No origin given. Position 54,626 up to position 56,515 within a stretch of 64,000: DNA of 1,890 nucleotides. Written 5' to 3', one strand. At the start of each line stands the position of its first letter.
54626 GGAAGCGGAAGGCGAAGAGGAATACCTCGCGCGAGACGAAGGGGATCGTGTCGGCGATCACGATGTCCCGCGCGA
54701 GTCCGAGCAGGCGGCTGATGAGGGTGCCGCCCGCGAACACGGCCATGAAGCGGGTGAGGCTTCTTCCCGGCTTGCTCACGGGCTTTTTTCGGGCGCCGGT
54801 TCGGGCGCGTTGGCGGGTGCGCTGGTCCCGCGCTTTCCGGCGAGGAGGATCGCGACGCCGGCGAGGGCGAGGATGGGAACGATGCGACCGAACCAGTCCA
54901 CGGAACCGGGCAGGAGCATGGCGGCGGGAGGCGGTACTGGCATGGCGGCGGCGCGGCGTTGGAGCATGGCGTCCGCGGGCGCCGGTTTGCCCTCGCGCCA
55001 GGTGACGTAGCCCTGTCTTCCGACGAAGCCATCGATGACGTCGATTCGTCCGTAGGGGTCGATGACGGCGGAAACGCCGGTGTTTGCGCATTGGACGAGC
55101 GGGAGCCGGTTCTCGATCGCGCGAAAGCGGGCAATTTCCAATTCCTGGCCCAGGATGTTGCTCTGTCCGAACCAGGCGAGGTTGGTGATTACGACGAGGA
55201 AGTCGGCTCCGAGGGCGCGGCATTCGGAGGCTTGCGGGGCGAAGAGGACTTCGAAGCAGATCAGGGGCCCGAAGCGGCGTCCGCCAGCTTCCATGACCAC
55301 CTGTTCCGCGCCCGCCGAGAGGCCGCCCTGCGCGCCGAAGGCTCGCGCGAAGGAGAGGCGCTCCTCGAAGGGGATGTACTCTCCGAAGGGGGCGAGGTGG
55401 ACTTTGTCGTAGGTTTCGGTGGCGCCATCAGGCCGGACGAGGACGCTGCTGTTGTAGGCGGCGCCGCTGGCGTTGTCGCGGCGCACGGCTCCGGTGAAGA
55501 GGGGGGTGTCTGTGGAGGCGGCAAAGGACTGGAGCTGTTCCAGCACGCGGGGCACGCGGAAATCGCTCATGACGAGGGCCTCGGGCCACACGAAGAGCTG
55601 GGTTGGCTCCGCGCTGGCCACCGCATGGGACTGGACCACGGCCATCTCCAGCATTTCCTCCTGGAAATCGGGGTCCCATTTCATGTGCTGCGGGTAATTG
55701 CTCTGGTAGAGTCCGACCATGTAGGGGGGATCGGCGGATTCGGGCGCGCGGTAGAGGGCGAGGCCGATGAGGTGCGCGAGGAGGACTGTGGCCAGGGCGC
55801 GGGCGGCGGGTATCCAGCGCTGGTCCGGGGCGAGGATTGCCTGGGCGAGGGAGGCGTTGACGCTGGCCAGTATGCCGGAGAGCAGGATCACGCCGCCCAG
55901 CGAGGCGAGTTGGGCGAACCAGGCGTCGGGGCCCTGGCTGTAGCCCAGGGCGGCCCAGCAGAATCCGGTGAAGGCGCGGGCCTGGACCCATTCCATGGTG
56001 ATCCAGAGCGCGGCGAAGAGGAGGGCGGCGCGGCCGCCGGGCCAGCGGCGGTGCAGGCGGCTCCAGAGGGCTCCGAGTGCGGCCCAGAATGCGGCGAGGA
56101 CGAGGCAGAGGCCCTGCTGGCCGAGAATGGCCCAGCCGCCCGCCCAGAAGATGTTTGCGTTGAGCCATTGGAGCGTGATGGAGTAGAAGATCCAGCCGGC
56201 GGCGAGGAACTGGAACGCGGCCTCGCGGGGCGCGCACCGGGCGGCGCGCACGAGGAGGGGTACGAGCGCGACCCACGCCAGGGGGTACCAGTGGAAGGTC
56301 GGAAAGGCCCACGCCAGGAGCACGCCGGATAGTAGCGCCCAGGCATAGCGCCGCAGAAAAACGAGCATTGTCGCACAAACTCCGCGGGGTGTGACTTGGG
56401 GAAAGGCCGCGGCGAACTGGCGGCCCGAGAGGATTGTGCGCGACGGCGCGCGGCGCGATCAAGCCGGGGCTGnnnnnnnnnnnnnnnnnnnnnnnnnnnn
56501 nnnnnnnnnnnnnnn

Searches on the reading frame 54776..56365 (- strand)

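Call 30: search_protein_families(library=pfam, proteins=[window:54776-56365:-], max_evalue=0.00001)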
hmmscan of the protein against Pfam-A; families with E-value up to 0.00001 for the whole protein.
window:54776-56365:- (529 aa): 2 families
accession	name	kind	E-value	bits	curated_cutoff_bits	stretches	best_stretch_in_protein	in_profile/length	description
PF20154.4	LNT_N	-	7.2e-27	94.9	27.1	1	13-171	1-158/159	Apolipoprotein N-acyltransferase N-terminal domain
PF00795.27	CN_hydrolase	-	1e-21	77.9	23.2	1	230-441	10-230/256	Carbon-nitrogen hydrolase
